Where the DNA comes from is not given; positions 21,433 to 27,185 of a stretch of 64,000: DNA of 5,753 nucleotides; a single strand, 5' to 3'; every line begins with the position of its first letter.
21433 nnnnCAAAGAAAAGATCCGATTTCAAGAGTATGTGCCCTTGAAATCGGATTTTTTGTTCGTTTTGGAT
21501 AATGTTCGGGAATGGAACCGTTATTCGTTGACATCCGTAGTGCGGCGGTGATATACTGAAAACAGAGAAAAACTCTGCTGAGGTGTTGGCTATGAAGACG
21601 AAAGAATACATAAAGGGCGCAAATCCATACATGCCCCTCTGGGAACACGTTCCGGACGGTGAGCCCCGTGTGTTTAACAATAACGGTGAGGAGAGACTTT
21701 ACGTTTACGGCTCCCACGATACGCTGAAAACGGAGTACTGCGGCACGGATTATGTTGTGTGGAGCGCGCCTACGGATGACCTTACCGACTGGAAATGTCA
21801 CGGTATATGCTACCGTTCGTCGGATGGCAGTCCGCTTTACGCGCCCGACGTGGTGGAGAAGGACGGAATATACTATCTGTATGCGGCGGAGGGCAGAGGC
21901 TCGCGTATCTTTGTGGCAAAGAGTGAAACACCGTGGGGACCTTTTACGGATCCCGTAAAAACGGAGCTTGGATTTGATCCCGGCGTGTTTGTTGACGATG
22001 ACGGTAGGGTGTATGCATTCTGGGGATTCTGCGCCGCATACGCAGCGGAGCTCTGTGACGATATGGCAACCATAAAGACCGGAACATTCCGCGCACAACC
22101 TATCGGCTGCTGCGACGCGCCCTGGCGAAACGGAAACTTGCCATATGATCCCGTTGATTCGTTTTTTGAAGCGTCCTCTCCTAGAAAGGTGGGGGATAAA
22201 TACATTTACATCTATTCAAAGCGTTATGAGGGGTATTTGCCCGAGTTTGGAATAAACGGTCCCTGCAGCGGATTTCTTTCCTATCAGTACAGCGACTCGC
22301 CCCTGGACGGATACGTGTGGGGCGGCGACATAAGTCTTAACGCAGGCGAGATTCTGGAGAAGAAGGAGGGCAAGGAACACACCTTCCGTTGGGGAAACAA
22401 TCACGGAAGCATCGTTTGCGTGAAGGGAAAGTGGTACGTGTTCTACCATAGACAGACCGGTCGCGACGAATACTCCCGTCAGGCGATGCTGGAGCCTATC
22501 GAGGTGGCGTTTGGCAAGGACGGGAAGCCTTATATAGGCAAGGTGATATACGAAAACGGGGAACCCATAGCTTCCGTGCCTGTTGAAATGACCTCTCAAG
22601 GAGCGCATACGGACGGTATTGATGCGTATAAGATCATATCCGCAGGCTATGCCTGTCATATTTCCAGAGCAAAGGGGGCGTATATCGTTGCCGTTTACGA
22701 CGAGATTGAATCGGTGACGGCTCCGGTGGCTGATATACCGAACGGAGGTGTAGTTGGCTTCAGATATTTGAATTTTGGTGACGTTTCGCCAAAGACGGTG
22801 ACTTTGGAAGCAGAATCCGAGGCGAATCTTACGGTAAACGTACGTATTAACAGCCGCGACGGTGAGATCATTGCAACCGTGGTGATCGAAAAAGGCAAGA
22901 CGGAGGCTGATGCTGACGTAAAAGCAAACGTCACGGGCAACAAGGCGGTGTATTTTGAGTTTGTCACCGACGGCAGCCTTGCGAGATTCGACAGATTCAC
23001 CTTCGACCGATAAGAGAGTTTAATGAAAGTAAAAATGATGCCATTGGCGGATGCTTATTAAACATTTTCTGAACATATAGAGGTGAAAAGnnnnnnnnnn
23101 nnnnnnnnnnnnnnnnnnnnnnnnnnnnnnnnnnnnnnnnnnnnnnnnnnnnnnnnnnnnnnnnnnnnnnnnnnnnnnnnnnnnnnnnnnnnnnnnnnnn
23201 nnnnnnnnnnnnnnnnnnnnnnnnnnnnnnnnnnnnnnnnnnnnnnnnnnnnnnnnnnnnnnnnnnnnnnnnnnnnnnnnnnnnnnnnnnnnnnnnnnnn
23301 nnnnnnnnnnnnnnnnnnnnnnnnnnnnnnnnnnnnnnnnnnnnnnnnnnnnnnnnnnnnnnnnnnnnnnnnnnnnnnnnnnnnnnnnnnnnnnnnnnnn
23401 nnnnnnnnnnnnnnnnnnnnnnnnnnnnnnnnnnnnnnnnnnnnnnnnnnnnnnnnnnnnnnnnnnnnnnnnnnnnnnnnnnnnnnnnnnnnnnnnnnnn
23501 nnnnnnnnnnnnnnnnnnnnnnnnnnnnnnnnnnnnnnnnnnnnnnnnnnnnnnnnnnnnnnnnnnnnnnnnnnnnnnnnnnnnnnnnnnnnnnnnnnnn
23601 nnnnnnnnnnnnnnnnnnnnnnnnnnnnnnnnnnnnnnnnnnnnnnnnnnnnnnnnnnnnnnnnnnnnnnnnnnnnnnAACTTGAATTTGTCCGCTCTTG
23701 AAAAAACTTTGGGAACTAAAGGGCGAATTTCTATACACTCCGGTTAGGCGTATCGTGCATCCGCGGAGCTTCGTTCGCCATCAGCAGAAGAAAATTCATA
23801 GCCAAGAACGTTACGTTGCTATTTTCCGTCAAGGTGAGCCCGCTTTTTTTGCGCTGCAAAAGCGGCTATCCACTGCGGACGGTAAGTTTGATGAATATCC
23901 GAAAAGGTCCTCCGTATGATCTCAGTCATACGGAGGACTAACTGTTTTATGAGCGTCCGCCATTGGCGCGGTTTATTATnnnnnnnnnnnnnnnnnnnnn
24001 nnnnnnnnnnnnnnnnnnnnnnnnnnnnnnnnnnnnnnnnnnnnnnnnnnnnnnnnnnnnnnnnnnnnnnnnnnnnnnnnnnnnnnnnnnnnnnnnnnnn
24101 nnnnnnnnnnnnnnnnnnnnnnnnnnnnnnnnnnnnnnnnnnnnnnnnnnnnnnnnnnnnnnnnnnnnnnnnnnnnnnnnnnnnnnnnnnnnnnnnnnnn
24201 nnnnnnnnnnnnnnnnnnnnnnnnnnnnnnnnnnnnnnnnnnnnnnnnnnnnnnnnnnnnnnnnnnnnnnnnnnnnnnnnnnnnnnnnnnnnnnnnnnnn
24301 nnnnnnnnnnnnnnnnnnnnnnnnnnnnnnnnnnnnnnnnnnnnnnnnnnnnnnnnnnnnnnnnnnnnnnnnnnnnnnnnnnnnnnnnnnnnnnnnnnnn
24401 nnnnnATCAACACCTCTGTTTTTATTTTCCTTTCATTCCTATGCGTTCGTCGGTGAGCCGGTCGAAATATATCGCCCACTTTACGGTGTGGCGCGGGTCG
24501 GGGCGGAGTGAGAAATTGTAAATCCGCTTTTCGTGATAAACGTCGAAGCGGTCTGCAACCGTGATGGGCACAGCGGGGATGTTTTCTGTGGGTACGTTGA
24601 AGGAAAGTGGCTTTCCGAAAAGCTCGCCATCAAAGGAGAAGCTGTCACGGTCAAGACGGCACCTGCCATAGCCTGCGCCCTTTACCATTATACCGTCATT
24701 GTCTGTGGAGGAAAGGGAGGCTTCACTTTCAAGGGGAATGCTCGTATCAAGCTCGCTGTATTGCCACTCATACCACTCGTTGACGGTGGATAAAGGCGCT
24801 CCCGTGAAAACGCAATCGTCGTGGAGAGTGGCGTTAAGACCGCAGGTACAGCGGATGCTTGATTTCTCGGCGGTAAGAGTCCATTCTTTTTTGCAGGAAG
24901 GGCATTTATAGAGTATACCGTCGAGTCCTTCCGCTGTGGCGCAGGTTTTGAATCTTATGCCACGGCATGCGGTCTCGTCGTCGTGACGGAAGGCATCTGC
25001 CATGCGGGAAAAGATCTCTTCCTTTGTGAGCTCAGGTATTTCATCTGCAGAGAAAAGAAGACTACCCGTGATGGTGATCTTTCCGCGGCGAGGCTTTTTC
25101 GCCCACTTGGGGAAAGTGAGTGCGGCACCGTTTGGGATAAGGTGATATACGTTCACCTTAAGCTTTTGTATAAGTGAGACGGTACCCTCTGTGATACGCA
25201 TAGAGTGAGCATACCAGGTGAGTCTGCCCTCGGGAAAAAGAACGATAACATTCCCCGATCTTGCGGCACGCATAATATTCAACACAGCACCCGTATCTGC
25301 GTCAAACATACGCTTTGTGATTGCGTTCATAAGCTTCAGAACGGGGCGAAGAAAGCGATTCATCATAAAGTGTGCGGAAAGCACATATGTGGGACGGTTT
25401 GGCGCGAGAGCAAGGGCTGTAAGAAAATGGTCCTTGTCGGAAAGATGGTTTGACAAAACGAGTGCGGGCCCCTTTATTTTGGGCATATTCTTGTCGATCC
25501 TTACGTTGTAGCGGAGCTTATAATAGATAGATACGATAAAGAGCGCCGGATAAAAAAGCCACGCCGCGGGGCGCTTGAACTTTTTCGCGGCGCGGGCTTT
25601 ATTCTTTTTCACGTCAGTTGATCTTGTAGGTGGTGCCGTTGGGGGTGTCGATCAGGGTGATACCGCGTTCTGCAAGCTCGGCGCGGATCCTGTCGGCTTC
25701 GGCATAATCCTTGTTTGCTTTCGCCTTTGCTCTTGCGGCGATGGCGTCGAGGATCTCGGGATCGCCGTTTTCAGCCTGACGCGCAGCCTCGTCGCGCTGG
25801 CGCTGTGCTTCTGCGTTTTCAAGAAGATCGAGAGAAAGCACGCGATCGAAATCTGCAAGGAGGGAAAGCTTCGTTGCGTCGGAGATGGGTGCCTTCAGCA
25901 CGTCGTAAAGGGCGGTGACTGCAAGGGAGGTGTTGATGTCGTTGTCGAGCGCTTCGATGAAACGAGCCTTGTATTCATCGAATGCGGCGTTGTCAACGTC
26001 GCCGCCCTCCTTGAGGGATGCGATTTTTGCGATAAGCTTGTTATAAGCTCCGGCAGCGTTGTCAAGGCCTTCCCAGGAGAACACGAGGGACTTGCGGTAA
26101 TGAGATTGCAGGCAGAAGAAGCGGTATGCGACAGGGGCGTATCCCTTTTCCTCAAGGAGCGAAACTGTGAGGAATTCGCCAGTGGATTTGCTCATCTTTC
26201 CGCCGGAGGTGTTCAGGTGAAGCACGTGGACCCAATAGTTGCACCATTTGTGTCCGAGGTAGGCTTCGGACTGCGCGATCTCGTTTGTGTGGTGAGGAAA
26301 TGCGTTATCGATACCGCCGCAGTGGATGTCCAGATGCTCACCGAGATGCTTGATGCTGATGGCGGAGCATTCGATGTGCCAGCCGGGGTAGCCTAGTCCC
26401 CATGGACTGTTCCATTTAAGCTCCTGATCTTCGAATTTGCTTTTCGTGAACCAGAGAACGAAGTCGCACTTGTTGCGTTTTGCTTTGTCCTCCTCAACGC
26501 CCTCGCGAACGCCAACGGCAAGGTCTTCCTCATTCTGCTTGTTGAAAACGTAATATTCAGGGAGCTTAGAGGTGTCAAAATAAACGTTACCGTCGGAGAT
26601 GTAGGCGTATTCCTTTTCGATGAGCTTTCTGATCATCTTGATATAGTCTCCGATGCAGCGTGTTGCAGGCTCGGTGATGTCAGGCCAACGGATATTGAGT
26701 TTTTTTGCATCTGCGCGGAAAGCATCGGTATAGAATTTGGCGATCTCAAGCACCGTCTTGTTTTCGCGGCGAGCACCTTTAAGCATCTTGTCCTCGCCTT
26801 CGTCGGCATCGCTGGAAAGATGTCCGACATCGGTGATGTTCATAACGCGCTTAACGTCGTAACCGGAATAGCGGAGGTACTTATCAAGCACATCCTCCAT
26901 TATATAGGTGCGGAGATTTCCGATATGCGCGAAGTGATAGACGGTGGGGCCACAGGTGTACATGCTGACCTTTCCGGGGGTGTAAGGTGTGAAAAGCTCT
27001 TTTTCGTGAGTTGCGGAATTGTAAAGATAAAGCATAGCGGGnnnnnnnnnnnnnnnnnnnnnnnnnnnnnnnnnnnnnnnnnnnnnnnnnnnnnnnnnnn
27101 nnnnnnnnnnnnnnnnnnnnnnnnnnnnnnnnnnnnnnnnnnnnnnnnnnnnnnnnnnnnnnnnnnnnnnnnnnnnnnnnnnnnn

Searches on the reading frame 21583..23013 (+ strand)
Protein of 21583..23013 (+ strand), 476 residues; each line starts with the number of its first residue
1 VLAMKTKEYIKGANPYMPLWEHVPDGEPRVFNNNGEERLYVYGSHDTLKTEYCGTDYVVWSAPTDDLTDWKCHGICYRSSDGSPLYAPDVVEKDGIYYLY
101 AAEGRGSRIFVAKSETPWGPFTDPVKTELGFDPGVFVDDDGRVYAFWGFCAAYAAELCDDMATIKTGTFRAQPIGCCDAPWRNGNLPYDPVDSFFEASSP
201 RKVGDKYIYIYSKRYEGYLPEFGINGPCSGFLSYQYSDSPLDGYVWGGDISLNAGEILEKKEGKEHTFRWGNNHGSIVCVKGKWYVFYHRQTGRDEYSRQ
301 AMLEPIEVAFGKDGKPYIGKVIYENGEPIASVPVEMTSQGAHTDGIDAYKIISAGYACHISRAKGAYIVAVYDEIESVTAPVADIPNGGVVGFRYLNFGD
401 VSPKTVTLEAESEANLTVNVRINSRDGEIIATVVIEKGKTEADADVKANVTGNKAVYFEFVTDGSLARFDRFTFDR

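Call 10: search_protein_families(library=pfam, proteins=[window:21583-23013:+], max_evalue=0.001)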
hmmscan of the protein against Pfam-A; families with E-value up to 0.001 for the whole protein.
window:21583-23013:+ (476 aa): 2 families
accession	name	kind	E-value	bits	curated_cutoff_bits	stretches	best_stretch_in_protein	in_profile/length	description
PF04616.20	Glyco_hydro_43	-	8.3e-22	78.3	32.2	1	66-308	42-282/288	Glycosyl hydrolases family 43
PF03422.21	CBM_6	-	6.2e-08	33.4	28.9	1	360-475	5-124/125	Carbohydrate binding module (family 6)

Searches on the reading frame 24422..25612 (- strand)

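Call 29: search_protein_families(library=pfam, proteins=[window:24422-25612:-], max_evalue=0.001)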
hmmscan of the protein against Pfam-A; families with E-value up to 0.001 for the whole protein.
window:24422-25612:- (396 aa): 1 family
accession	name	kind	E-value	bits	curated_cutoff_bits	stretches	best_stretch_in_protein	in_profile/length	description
PF01553.26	Acyltransferase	-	1.4e-11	44.8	23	1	36-156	3-127/132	Acyltransferase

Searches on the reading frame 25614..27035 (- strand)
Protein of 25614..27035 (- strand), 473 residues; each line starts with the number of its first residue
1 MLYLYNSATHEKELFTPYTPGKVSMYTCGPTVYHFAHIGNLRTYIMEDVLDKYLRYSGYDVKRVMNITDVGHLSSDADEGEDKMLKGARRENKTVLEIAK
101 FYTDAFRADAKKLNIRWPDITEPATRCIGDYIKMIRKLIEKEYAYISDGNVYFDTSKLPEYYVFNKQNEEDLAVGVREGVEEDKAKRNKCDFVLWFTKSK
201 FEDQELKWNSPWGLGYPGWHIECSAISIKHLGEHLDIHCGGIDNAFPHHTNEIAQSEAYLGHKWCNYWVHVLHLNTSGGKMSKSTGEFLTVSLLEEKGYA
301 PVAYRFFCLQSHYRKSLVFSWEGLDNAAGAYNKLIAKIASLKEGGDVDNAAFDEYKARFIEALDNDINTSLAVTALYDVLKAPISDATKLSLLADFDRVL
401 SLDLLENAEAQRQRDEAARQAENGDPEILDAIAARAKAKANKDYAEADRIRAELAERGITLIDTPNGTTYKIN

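Call 29: search_protein_families(library=pfam, proteins=[window:25614-27035:-], max_evalue=0.001)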
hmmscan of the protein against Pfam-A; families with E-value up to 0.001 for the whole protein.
window:25614-27035:- (473 aa): 5 families
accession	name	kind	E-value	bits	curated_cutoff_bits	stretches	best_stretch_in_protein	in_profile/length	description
PF01406.26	tRNA-synt_1e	-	1.5e-93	313.9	27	1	15-327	2-299/301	tRNA synthetases class I (C) catalytic domain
PF09334.17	tRNA-synt_1g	-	2.5e-09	36.8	20.1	1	36-156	14-125/391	tRNA synthetases class I (M)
PF23493.1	CysS_C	-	7e-06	26.5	23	1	431-464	11-44/51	Cysteinyl-tRNA ligase anticodon binding domain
PF09190.17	DALR_2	-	4.4e-05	24.4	22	1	358-382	1-25/57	DALR domain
PF01921.24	tRNA-synt_1f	-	0.00064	19.2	27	0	276-342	278-344/360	tRNA synthetases class I (K)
